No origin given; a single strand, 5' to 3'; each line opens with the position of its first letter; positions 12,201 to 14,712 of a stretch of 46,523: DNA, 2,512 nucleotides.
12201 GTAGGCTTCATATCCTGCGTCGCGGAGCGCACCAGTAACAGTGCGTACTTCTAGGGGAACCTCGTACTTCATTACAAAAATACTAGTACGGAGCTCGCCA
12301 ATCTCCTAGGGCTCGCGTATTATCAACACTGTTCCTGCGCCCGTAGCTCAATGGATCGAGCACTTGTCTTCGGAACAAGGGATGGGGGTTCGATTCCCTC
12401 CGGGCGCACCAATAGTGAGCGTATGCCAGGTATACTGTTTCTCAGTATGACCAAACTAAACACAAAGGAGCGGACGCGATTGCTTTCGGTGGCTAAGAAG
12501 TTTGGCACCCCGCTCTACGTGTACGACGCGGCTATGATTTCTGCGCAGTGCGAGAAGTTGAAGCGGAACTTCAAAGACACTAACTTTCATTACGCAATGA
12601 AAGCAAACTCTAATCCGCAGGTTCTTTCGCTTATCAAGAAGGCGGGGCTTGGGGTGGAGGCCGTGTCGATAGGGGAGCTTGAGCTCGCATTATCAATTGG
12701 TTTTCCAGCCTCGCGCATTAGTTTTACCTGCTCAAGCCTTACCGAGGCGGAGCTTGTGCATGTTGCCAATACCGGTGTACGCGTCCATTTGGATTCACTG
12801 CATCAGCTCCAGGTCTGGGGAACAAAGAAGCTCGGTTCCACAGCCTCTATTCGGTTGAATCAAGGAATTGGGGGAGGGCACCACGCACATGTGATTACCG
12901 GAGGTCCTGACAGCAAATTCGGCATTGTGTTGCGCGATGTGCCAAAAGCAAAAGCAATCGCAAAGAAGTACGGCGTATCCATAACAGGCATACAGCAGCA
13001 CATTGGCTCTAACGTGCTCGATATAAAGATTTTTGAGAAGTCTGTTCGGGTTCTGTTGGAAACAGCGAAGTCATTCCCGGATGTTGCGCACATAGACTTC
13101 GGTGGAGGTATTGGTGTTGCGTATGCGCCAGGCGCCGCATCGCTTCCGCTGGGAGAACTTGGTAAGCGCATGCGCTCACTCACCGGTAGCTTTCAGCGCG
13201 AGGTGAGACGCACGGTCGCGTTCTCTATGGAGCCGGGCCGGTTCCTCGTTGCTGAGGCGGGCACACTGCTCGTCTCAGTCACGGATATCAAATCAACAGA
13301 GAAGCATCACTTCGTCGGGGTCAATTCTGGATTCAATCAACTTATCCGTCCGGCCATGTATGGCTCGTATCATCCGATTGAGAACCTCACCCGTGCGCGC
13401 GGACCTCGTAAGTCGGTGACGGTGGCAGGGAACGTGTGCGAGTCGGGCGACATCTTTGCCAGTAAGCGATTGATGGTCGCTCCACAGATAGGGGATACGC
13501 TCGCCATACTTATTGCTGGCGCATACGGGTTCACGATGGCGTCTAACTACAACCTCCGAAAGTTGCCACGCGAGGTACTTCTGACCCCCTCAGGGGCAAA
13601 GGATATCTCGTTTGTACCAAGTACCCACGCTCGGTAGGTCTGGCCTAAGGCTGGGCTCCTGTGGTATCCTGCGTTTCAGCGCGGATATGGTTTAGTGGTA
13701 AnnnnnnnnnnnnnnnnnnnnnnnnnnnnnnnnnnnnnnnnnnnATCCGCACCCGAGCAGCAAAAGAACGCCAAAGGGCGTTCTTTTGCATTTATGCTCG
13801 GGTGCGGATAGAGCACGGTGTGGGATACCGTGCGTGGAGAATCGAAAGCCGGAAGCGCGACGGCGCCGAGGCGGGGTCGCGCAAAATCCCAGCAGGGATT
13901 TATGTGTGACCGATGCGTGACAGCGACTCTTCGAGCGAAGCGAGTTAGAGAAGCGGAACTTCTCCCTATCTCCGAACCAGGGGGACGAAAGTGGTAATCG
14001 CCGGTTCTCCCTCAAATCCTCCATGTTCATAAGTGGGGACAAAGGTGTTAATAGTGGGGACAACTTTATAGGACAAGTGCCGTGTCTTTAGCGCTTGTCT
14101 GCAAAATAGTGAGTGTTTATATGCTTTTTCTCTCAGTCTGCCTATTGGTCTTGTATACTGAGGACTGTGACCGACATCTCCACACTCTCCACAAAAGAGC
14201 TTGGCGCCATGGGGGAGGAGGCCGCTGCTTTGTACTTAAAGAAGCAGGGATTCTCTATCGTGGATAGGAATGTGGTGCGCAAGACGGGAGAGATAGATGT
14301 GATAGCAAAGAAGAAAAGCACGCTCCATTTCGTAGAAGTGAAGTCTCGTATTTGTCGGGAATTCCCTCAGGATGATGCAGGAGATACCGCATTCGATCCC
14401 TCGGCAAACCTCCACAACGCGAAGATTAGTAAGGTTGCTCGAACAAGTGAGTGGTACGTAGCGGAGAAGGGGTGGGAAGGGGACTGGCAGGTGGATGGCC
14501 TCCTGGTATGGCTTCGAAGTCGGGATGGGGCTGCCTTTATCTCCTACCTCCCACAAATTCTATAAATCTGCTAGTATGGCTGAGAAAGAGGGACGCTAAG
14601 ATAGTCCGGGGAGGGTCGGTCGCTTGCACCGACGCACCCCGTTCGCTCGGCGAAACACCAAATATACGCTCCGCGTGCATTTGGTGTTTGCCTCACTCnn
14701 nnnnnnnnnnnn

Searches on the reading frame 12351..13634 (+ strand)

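Call 81: search_protein_families(library=pfam, proteins=[window:12351-13634:+], max_evalue=0.00001)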
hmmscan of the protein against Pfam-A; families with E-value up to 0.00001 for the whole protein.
window:12351-13634:+ (428 aa): 2 families
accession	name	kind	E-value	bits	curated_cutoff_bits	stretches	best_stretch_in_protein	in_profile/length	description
PF02784.22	Orn_Arg_deC_N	-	1e-41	143.4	23.4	1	62-301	3-247/247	Pyridoxal-dependent decarboxylase, pyridoxal binding domain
PF00278.28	Orn_DAP_Arg_deC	-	1.9e-23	83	23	1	55-390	1-95/95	Pyridoxal-dependent decarboxylase, C-terminal sheet domain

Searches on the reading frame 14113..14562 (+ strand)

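Call 104: search_protein_families(library=pfam, proteins=[window:14113-14562:+], max_evalue=0.00001)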
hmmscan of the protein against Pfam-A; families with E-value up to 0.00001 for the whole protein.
window:14113-14562:+ (150 aa): 1 family
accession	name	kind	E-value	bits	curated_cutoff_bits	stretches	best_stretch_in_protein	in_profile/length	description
PF02021.23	UPF0102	-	9.4e-17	61.6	23.6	1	34-117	1-71/80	Uncharacterised protein family UPF0102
